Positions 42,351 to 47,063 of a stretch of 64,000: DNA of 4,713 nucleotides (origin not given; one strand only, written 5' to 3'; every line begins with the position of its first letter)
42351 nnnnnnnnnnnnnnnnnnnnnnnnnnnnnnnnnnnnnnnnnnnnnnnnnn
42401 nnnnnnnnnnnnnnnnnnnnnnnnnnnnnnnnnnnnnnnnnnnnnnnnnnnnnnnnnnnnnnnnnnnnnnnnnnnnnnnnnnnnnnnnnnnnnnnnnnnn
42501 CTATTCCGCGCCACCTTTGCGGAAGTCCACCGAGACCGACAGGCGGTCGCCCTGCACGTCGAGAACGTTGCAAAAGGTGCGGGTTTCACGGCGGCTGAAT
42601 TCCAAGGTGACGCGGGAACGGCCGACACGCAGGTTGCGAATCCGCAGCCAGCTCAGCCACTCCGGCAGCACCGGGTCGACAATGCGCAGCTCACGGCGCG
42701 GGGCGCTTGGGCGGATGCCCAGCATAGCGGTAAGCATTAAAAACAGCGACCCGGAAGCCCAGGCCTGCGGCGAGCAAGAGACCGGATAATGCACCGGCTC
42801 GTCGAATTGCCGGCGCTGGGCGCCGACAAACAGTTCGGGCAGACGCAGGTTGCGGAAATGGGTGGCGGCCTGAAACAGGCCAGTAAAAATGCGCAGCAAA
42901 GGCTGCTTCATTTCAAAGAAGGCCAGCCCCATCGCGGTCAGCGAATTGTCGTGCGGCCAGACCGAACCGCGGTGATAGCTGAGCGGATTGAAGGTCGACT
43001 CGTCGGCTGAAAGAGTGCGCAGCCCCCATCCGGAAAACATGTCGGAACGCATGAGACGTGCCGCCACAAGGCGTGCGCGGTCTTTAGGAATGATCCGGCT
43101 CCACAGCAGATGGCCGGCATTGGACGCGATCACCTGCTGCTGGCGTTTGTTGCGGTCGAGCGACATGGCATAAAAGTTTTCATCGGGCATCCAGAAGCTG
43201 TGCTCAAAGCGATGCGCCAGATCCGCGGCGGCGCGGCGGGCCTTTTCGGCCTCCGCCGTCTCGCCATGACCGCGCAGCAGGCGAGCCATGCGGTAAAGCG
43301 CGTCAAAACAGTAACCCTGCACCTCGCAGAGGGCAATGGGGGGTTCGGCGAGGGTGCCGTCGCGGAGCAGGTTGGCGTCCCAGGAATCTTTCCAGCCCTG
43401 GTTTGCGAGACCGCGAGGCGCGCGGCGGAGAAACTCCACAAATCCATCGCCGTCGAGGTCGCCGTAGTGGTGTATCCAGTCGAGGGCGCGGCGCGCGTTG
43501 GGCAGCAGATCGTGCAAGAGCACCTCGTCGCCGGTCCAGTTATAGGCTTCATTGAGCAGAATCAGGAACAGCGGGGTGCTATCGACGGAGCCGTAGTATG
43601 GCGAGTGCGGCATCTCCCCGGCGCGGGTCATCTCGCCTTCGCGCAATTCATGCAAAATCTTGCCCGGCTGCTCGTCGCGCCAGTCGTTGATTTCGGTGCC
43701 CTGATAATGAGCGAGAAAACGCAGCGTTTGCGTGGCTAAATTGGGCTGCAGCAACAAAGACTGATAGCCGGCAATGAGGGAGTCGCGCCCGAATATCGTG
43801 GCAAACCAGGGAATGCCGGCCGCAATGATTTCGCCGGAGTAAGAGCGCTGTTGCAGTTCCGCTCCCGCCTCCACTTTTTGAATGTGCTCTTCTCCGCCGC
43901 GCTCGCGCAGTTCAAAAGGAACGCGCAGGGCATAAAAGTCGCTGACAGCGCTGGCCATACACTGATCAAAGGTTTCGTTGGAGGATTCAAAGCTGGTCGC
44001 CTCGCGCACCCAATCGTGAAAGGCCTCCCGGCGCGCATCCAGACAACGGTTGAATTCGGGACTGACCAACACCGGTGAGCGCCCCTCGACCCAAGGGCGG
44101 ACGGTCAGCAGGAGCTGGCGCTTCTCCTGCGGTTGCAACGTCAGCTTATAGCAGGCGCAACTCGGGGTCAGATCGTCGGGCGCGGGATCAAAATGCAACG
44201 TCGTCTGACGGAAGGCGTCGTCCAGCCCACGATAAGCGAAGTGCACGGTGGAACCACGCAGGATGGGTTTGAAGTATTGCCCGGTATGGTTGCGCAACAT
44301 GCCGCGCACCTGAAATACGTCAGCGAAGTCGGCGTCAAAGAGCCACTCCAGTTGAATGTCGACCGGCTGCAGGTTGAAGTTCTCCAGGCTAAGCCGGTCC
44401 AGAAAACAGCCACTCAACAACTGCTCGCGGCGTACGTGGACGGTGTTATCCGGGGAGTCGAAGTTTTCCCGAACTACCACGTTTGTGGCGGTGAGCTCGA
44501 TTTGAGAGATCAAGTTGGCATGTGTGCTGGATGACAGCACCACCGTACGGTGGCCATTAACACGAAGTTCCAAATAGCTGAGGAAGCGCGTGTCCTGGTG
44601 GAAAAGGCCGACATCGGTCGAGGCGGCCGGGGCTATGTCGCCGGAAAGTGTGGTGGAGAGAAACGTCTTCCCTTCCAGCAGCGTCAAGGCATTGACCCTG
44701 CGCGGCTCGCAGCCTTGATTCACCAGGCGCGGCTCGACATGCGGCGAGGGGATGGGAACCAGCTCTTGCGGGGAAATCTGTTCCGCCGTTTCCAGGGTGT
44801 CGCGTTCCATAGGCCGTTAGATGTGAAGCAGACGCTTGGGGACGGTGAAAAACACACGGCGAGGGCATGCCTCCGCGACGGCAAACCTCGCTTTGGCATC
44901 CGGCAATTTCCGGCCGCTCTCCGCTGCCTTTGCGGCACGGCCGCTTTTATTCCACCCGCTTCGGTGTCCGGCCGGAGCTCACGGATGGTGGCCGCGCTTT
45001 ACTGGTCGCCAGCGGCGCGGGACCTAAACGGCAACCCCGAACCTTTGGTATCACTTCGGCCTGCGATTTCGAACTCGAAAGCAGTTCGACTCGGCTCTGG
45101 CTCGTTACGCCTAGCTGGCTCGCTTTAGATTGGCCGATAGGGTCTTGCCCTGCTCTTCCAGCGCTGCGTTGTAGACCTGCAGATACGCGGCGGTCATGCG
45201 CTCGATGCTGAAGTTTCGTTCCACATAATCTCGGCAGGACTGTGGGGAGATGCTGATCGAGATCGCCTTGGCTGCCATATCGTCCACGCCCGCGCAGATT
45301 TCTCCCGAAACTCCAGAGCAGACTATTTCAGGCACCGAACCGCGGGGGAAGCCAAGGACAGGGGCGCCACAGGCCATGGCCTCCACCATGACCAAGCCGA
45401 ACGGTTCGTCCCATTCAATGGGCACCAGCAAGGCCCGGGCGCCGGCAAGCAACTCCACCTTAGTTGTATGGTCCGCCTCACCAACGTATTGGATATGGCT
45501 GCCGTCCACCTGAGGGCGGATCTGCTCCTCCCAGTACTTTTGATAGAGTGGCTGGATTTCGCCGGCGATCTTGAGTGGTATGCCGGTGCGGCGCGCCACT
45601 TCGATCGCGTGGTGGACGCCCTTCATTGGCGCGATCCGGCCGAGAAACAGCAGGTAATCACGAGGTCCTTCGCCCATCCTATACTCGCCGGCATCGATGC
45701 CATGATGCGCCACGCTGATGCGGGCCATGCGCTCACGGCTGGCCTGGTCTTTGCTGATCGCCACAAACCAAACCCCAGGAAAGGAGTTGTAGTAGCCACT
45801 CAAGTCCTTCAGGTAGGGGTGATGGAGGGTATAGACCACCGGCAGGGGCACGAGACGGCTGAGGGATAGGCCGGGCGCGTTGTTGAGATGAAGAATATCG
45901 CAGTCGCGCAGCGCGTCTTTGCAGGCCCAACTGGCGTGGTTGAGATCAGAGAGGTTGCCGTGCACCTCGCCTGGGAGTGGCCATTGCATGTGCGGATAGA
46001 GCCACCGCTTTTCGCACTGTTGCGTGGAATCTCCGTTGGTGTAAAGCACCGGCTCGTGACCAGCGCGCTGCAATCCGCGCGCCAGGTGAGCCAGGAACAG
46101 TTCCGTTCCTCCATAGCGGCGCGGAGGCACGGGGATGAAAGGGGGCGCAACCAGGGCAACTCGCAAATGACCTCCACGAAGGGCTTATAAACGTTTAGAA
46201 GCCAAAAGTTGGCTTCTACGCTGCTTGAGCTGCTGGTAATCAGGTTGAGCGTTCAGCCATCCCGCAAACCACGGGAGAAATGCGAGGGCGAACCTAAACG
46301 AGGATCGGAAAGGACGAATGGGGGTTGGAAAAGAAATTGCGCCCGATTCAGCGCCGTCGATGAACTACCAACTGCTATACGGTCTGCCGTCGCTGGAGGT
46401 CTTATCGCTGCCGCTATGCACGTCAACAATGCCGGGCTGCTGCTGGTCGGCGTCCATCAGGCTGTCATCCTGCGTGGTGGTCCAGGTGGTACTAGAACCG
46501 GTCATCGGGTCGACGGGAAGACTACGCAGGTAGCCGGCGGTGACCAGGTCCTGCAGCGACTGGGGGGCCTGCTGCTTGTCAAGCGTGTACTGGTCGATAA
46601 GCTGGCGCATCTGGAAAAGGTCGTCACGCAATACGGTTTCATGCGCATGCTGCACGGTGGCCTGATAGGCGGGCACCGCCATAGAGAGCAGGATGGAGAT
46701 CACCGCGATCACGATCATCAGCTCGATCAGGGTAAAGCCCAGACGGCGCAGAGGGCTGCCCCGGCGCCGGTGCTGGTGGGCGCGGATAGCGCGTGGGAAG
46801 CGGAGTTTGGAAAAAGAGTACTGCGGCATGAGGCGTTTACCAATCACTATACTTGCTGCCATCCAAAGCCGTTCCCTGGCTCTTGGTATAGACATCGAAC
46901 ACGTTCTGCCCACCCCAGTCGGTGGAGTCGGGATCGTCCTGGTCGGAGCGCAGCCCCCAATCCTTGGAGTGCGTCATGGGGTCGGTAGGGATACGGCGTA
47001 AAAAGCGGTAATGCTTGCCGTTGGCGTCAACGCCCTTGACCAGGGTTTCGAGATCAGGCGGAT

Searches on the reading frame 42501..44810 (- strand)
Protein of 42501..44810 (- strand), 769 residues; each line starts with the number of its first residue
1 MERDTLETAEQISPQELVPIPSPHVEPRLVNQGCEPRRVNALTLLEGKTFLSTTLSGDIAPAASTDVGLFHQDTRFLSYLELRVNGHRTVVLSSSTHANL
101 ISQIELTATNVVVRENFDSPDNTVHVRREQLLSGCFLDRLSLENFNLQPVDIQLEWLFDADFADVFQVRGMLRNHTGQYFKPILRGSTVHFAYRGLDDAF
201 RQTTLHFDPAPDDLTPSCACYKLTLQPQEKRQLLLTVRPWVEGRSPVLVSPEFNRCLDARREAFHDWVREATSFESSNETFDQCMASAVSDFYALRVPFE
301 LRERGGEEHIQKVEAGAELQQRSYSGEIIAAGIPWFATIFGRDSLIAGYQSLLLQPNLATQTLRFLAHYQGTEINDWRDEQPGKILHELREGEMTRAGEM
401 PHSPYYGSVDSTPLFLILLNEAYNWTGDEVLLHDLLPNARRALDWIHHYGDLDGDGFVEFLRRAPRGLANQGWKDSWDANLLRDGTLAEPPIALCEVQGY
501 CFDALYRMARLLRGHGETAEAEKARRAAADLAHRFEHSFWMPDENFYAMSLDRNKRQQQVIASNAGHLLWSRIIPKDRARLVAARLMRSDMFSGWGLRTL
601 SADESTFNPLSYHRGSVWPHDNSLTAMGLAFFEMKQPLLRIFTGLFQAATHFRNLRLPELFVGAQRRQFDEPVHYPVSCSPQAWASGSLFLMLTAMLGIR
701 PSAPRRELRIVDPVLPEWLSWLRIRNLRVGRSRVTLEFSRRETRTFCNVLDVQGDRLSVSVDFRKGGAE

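Call 14: search_protein_families(library=pfam, proteins=[window:42501-44810:-])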
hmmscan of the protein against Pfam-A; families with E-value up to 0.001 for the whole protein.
window:42501-44810:- (769 aa): 3 families
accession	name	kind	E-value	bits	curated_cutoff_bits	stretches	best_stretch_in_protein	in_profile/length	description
PF14742.11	GDE_N_bis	-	1.9e-51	175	22.1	1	44-235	1-193/194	N-terminal domain of (some) glycogen debranching enzymes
PF22422.2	MGH1-like_GH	-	3e-17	63.7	27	1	354-633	19-312/356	Mannosylglycerate hydrolase MGH1-like glycoside hydrolase domain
PF06202.20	GDE_C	-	4.3e-10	39.5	21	1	323-689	12-365/367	Amylo-alpha-1,6-glucosidase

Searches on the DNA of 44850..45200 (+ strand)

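Call 7: search_rna_families(source=window, start=44850, end=45200, threshold=evalue, max_evalue=10, show_alignments=3)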
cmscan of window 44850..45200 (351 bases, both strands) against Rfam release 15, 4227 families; matches with E-value up to 10: 2.
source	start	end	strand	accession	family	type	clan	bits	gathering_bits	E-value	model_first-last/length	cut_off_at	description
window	44907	45138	+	RF02249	Six3os1_4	Gene; lncRNA;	-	12.8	70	4.8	90-326/326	no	Six3os1 conserved region 4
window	44881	44976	+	RF01721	Pseudomon-groES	Cis-reg;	-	11.7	50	9.8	1-111/111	no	Pseudomon-groES RNA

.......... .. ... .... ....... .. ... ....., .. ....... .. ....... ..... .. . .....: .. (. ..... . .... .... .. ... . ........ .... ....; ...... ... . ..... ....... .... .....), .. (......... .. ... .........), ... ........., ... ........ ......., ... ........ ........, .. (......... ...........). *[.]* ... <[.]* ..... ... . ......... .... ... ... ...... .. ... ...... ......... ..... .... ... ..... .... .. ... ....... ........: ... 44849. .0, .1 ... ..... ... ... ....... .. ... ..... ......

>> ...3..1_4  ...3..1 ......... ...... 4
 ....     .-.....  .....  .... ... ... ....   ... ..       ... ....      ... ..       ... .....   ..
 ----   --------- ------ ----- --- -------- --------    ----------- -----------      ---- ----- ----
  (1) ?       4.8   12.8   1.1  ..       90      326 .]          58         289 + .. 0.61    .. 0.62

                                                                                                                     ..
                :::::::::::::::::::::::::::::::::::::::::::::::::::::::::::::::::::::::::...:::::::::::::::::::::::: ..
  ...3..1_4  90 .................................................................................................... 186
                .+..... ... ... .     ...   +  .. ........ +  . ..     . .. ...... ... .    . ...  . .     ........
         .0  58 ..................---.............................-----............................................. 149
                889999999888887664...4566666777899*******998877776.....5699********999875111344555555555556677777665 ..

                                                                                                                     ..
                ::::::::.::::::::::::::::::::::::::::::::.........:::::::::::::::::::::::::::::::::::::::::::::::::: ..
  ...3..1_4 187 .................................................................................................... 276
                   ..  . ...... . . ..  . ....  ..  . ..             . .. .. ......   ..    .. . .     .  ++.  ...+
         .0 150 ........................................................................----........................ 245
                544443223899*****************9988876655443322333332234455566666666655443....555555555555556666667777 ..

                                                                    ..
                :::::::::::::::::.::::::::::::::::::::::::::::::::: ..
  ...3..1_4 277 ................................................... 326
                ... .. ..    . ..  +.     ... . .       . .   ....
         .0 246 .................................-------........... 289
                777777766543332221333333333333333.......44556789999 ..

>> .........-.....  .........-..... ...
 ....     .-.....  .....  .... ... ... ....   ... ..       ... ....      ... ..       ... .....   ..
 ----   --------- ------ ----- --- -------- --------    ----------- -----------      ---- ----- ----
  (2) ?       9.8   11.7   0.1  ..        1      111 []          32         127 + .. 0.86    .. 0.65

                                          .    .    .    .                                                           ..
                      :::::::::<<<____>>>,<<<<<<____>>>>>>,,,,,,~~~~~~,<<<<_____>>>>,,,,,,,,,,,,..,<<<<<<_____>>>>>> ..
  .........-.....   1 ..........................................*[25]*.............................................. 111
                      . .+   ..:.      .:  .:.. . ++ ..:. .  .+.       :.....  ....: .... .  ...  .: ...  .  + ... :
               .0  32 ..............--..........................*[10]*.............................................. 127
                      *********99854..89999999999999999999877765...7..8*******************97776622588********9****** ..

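Call 60: search_dna_similar(query=window:44932-45104:+, collection=plasmids, mode=distant, max_evalue=0.01, max_rows=10)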
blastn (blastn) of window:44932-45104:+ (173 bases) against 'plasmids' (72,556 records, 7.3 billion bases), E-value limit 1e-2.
No match.

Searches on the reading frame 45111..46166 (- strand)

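Call 14: search_protein_families(library=pfam, proteins=[window:45111-46166:-])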
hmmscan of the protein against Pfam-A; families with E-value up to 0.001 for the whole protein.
window:45111-46166:- (351 aa): 4 families
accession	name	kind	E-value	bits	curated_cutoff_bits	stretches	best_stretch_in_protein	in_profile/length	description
PF00534.26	Glycos_transf_1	-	2.9e-23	82.7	26.4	1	169-316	15-167/172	Glycosyl transferases group 1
PF13692.12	Glyco_trans_1_4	-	2.5e-16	60.6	27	1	170-302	2-137/142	Glycosyl transferases group 1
PF13439.12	Glyco_transf_4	-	2.5e-13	50.8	28.5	1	18-138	1-127/170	Glycosyltransferase Family 4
PF13579.12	Glyco_trans_4_4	-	8.4e-09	36.4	29.7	1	19-122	1-109/158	Glycosyl transferase 4-like domain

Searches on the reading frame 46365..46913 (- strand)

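Call 78: search_protein_families(library=pfam, proteins=[window:46365-46913:-], max_evalue=0.01)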
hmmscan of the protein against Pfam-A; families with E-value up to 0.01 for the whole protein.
window:46365-46913:- (182 aa): 1 family
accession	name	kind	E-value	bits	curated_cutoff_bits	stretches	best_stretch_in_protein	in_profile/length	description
PF07963.17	N_methyl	-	1.4e-07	31.2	21.2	1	56-79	3-26/27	Prokaryotic N-terminal methylation motif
